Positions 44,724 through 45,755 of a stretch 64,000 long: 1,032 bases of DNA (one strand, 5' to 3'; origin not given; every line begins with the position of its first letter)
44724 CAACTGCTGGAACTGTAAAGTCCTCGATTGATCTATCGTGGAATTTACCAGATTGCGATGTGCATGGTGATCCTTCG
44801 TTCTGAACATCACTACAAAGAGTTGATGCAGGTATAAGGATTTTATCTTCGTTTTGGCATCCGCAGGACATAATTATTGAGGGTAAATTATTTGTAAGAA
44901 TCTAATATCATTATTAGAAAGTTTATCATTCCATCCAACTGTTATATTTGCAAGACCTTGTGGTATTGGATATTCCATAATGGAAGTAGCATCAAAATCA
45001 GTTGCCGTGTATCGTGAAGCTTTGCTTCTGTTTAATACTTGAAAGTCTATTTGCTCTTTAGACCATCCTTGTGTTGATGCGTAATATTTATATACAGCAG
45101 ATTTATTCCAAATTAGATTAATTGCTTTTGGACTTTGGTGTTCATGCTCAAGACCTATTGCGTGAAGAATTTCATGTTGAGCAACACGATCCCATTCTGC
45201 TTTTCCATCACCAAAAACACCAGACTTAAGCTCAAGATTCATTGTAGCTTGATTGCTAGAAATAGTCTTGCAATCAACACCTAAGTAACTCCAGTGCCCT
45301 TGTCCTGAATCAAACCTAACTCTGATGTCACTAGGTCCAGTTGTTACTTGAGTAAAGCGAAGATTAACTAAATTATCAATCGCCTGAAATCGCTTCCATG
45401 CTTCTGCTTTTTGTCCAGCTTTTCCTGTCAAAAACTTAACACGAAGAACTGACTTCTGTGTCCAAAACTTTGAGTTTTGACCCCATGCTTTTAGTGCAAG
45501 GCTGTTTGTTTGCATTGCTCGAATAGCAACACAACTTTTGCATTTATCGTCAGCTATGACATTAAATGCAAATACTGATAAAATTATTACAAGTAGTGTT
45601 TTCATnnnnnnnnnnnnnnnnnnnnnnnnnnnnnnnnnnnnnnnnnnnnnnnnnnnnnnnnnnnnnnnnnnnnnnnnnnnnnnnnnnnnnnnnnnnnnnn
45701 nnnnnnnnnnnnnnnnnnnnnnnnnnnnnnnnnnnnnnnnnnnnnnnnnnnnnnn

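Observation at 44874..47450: The lysis cassette contains a secreted astacin-like metzincin next to a CHAP peptidase, a four-TM membrane protein and two lipoproteins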

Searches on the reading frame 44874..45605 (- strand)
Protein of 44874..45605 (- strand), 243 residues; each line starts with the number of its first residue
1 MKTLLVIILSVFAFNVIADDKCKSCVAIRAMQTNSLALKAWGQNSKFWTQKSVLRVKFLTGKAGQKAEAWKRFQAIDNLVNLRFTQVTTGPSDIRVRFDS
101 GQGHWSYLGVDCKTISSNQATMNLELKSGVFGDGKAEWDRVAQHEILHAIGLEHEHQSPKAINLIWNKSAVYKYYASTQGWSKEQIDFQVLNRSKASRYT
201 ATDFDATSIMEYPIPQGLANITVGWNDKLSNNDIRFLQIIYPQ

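Call 3: search_protein_families(library=pfam, proteins=[window:44874-45605:-], max_evalue=0.1)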
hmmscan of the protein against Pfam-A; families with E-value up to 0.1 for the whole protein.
window:44874-45605:- (243 aa): 4 families
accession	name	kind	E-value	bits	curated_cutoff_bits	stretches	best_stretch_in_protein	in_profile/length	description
PF01400.30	Astacin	-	1.1e-06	29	22.5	1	68-213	22-144/189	Astacin (Peptidase family M12A)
PF00413.30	Peptidase_M10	-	4.5e-06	27.1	24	1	65-158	23-128/159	Matrixin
PF13582.12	Reprolysin_3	-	0.06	14.3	22.4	0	112-154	83-122/123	Metallo-peptidase family M12B Reprolysin-like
PF13583.11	Reprolysin_4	-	0.083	13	22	0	122-157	121-154/203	Metallo-peptidase family M12B Reprolysin-like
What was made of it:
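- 44874..45605 (-): Exported myroilysin-type astacin (M12A) metalloprotease, 243 aa, probably made as a zymogen. Pfam Astacin above cut-off (call 3).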

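Call 4: search_protein_families(library=phrogs, proteins=[window:44874-45605:-], max_evalue=0.01)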
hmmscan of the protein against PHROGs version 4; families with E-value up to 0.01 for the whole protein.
window:44874-45605:- (243 aa): 0 families

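Call 5: search_protein_families(library=ncbifam, proteins=[window:44874-45605:-], max_evalue=0.1)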
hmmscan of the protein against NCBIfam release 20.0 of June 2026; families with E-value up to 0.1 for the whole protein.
window:44874-45605:- (243 aa): 2 families
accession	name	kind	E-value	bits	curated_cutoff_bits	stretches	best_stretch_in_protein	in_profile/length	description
NF050131.1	BGluronaseAbsR1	equivalog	6.7e-23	81.2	650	1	60-219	69-225/361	beta-glucuronidase AbsR1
NF045530.1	LegP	equivalog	0.026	14.1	300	1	143-243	144-244/244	Dot/Icm T4SS effector Zinc-dependent metalloprotease LegP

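Call 8: search_dna_similar(query=window:44874-45605:-, collection=phages, mode=protein, max_evalue=0.001)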
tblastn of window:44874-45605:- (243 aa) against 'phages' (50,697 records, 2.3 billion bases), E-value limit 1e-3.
No match.
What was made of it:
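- On Mtz-Tim type pair (Listeria): tblastn found no match in 50,697 phage records (call 8).
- Closest known: Listeria monocytogenes Mtz-Tim pair. Different: The metzincin differs (Met-turn AIMLD) and showed no detectable similarity; tblastn of the window protein found nothing in 50,697 phage records (call 8).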

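Call 9: find_homologous_proteins(query=window:44874-45605:-)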
Query window:44874-45605:- (243 aa): 46 proteins with E <= 0.001 among 147 candidates.
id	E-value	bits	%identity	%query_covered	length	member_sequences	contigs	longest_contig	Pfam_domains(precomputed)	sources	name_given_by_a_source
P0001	1.0e-157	540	98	100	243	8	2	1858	PF00413.31,PF01400.32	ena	-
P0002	7.2e-148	508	91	100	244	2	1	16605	PF00413.31,PF01400.32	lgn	-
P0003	9.3e-123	426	78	93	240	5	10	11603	PF01400.32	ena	-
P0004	1.6e-108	379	74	94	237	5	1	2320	PF00413.31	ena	-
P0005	6.6e-96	338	66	91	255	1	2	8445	PF01400.32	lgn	-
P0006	1.7e-95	337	66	91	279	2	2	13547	PF00413.31,PF01400.32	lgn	-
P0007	2.8e-94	333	59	100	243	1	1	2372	-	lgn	-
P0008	5.2e-94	332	64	91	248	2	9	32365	PF01400.32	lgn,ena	-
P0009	5.2e-94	332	66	91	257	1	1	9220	PF01400.32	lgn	-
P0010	1.2e-93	331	63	91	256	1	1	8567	-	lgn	-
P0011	1.6e-93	330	57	100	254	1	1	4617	PF01400.32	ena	-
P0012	7.4e-93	328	64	91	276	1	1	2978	PF00413.31,PF01400.32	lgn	-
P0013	1.2e-92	328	62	91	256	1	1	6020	-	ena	-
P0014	1.6e-92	327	62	100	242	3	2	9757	PF01400.32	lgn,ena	-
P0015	3.0e-92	326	61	98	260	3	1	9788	PF01400.32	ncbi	-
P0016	4.6e-92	326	61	98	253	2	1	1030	PF01400.32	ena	-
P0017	6.3e-92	325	59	98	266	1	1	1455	PF01400.32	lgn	-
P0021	1.2e-86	308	61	91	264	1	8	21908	PF00413.31,PF01400.32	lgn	-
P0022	1.5e-86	308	61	91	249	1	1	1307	PF01400.32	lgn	-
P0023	3.5e-84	300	63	91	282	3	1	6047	PF00413.31,PF01400.32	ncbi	-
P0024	7.9e-84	299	62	91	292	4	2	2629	PF00413.31,PF01400.32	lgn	-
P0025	1.1e-83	298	61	90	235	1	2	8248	PF01400.32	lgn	-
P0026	7.1e-82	292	64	84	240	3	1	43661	PF00413.31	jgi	jgi:hypothetical protein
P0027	7.5e-82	292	60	91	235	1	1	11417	PF01400.32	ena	-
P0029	3.2e-81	290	60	93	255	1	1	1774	PF01400.32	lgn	-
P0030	3.3e-81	290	60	90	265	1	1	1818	PF01400.32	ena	-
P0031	7.0e-81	289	58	91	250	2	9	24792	PF01400.32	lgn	-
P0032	4.1e-80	286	56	100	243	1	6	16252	PF01400.32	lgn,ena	-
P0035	1.3e-77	278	55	95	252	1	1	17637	PF01400.32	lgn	-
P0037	6.4e-67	243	51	100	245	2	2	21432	PF01400.32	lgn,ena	-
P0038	1.1e-66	242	51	100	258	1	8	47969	PF00413.31,PF01400.32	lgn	-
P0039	1.0e-60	223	48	91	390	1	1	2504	PF01400.32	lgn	-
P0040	6.1e-60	220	46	100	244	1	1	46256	PF01400.32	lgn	-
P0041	1.2e-34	138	40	81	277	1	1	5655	PF00413.31,PF01400.32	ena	-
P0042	3.8e-33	133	39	85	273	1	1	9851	PF00413.31,PF01400.32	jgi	jgi:hypothetical protein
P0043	2.1e-24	104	35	100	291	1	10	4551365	PF00413.31,PF01400.32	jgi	jgi:serralysin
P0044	1.2e-20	92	36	74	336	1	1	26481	PF00413.31,PF01400.32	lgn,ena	-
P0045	1.8e-19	88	35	91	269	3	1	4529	PF00413.31,PF01400.32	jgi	jgi:hypothetical protein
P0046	3.6e-13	67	37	63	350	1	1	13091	PF01400.32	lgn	-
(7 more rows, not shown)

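Call 10: find_encoding_contigs(protein=P0038, flank=10000, max_places=3)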
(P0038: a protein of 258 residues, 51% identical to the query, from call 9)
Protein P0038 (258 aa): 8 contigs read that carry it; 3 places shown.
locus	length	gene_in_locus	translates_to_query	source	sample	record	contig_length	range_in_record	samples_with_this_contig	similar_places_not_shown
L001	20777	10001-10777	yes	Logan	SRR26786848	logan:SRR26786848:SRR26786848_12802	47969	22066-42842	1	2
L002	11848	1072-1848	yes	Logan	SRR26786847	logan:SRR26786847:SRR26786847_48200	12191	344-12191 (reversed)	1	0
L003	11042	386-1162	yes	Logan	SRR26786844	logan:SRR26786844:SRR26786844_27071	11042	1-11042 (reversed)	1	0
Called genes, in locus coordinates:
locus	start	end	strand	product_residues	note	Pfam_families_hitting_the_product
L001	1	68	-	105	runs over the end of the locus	-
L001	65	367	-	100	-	-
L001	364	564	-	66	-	-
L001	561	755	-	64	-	-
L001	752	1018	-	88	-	-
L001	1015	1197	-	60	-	-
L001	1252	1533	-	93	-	-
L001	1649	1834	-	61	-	-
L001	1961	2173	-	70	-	-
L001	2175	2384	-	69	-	-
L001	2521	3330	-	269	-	PF10979:DUF2786, PF23771:DUF7168 (weak)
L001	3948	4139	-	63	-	-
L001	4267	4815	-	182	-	-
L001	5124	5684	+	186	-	-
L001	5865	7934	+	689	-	PF24146:K1-lyase_C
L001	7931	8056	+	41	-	-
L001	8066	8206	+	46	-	-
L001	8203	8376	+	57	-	-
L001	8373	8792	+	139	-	-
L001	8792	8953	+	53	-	PF13384:HTH_23 (weak)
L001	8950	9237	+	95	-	-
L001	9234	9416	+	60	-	-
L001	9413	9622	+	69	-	-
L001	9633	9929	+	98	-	-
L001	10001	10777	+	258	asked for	PF01400:Astacin (weak), PF00413:Peptidase_M10 (faint)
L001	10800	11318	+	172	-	-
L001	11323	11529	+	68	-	-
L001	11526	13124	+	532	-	-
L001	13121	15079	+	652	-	-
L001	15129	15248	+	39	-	-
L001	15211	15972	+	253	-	-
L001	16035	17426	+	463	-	PF17236:SU10_MCP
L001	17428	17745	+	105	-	-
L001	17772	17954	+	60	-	-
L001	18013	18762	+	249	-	-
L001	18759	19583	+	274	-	-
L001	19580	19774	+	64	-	-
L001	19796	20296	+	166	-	-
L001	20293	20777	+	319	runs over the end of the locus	PF00534:Glycos_transf_1, PF13692:Glyco_trans_1_4, PF20706:GT4-conflict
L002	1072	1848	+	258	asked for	PF01400:Astacin (weak), PF00413:Peptidase_M10 (faint)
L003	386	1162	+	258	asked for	PF01400:Astacin (weak), PF00413:Peptidase_M10 (faint)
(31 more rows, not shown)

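Call 11: find_encoding_contigs(protein=P0040, flank=10000, max_places=2)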
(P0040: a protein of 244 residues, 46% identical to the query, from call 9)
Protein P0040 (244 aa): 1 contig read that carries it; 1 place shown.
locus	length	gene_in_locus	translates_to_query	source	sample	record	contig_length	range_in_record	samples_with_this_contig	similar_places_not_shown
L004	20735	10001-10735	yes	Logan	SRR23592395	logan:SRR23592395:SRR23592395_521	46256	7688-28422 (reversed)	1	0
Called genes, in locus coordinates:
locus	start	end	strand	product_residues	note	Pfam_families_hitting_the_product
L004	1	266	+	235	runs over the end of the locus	-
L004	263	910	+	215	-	-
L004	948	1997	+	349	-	-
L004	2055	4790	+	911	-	-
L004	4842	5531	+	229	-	PF05345:He_PIG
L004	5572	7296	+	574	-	-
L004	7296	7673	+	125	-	-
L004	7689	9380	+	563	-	-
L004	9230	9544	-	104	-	-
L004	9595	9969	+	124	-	-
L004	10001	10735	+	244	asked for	PF01400:Astacin (weak)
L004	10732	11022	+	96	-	-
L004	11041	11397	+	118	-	-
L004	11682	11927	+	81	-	-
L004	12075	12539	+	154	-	PF08291:Peptidase_M15_3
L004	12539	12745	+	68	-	-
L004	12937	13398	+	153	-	-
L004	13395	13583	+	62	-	PF08845:SymE_toxin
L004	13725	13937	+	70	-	PF13560:HTH_31, PF01381:HTH_3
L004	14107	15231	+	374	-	PF00589:Phage_integrase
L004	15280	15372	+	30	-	-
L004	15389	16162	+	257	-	-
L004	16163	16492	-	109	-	-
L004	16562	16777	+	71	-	-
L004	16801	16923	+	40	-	-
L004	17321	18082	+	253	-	PF02498:Bro-N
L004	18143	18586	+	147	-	-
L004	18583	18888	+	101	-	-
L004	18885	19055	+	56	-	-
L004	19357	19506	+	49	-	-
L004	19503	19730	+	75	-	-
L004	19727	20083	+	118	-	-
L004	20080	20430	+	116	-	-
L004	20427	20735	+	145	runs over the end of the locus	-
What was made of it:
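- One carrier, L004, has an integrase (call 11).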

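Call 12: find_encoding_contigs(protein=P0026, flank=10000, max_places=2)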
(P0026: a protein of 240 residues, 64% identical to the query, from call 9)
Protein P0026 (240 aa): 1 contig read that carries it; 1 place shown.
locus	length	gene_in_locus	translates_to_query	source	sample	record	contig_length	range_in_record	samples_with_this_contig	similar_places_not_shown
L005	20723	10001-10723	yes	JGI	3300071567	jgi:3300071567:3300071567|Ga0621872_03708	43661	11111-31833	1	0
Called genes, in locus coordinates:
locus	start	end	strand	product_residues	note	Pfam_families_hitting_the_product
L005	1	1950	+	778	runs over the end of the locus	-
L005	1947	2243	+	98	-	-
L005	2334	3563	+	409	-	-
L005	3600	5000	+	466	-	PF17236:SU10_MCP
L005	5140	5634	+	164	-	-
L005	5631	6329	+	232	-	-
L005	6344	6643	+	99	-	-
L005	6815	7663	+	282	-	-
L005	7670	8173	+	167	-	-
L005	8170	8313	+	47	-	-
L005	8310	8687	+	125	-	-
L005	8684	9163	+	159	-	-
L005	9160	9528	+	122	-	-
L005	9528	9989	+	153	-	PF08291:Peptidase_M15_3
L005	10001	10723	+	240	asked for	PF00413:Peptidase_M10 (weak)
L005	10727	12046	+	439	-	-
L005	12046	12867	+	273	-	-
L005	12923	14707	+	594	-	-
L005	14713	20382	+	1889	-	-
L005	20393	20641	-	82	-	-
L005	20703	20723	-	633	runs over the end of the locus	PF13708:DUF4942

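Call 13: list_cluster_members(proteins=[P0015, P0023, P0043, P0001])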
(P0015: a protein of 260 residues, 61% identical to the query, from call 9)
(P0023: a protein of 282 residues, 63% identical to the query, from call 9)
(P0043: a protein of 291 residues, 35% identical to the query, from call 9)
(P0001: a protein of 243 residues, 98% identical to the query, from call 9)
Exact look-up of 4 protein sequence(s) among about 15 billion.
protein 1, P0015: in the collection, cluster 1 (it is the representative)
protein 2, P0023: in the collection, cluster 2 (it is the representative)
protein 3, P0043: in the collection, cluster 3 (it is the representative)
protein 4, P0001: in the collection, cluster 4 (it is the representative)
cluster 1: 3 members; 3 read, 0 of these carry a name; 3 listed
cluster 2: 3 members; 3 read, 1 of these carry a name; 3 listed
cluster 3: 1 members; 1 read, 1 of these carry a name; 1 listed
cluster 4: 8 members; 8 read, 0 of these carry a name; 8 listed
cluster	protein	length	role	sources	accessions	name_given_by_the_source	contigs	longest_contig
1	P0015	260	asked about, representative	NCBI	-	-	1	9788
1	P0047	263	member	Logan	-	-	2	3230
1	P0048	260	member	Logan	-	-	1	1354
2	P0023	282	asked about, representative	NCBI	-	-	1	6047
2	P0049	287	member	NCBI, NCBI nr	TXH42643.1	MAG: hypothetical protein E6Q97_35350 [Desulfurellales bacterium]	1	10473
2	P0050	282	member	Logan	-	-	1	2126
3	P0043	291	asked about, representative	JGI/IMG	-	serralysin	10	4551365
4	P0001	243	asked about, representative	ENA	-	-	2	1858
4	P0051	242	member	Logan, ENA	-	-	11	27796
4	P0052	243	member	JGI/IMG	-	-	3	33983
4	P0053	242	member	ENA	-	-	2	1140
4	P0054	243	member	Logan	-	-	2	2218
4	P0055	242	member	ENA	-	-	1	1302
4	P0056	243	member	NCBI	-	-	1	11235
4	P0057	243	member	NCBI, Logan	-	-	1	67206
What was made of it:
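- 44874..45605 (-): 46 close homologues, all unnamed and almost all metagenomic (calls 9, 13).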

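Call 15: find_encoding_contigs(protein=window:44874-45605:-, flank=3000, max_places=6)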
Protein window:44874-45605:- (243 aa): 3 contigs read that carry it; 2 places shown.
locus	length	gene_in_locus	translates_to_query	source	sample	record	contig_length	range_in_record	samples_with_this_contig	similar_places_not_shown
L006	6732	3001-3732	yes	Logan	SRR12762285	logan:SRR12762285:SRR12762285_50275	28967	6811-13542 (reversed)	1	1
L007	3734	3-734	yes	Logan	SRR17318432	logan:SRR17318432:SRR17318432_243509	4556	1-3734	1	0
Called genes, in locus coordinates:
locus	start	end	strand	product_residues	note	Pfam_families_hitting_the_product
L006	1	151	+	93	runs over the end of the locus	-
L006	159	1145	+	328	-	PF00041:fn3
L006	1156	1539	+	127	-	-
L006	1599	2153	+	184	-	-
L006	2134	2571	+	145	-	-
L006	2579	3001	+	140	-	-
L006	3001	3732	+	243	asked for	PF00413:Peptidase_M10 (faint), PF01400:Astacin (weak)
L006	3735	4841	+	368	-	-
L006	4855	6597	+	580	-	-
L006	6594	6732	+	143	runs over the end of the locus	-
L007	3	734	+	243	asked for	PF00413:Peptidase_M10 (faint), PF01400:Astacin (weak)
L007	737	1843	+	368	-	-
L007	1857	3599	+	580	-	-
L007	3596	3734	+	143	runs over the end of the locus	-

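Call 16: search_solved_structures(query=window:44874-45605:-, max_evalue=1, show_alignments=3)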
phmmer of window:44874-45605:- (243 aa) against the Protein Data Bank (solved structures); distinct sequences matched with E-value up to 1: 42.
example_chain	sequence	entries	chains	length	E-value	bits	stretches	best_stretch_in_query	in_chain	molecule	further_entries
5czw_A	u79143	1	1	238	4.3e-28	101.4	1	45-243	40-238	Myroilysin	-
5gwd_A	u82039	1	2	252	5.1e-28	101.1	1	45-243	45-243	Myroilysin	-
5zjk_A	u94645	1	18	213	5.4e-28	101.1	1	46-243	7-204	Myroilysin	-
1ast_A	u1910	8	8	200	0.0015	21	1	67-163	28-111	ASTACIN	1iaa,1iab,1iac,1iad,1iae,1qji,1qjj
6saz_A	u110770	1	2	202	0.0016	21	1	67-163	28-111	Astacin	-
6ht9_A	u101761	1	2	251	0.0022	20.5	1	65-163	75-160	Astacin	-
3lq0_A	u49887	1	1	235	0.011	18.2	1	67-163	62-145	ProAstacin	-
1utt_A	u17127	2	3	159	0.016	17.7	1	71-162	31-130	MACROPHAGE METALLOELASTASE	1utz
1ros_A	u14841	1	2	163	0.017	17.6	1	71-162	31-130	Macrophage metalloelastase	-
2wo8_A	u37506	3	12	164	0.017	17.6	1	71-162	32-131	MACROPHAGE METALLOELASTASE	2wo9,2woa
2n8r_A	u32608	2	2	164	0.018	17.5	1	71-162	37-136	Macrophage metalloelastase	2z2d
2k2g_A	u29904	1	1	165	0.018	17.5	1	71-162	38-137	Macrophage metalloelastase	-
1jiz_A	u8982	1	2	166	0.018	17.5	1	71-162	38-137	macrophage elastase MMP-12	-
5n5k_A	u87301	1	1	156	0.032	16.7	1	71-113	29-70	Macrophage metalloelastase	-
3ehx_A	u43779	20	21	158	0.033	16.7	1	71-113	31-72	Macrophage metalloelastase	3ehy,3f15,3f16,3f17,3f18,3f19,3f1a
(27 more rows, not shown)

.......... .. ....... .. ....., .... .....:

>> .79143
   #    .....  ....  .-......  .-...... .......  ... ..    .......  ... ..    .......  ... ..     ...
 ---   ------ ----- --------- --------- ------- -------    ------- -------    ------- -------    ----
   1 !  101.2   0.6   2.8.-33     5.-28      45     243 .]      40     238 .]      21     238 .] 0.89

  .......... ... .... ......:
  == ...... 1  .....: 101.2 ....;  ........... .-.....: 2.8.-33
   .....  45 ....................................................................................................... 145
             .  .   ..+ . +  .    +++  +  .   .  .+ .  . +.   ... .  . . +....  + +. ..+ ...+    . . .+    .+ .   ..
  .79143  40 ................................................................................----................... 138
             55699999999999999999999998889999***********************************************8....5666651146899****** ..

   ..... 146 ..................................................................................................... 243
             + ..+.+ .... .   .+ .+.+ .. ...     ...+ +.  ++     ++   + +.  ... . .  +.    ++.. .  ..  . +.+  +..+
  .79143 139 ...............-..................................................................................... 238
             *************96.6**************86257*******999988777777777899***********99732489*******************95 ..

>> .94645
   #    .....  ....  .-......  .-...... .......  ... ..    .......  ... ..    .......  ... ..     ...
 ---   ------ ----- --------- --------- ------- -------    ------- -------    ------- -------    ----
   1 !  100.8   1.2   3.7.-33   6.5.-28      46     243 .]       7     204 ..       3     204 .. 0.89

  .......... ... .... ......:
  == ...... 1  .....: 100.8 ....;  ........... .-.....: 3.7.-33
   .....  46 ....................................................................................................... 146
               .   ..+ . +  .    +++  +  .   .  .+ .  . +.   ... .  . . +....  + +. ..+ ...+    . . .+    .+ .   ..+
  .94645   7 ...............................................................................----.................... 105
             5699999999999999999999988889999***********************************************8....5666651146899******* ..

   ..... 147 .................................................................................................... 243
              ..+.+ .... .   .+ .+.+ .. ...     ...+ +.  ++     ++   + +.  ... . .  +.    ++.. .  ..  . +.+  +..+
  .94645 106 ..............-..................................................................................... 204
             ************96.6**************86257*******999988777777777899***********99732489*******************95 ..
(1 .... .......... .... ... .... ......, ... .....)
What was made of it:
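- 44874..45605 (-): Myroilysin at E 4e-28 (call 16).
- On Astacin family (MEROPS M12A), myroilysin subgroup: Pfam PF01400 scores 29.0 bits against a cut-off of 22.5 (call 3). phmmer against myroilysin chains gives E 4e-28 (call 16).
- Closest known: Myroilysin. Same: The alignment is full-length at E 4e-28 (call 16).
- Checked: phmmer against PDB gives myroilysin at E 4e-28 over residues 45-243 (call 16).
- Myroilysin matches at E 4e-28 (call 16).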
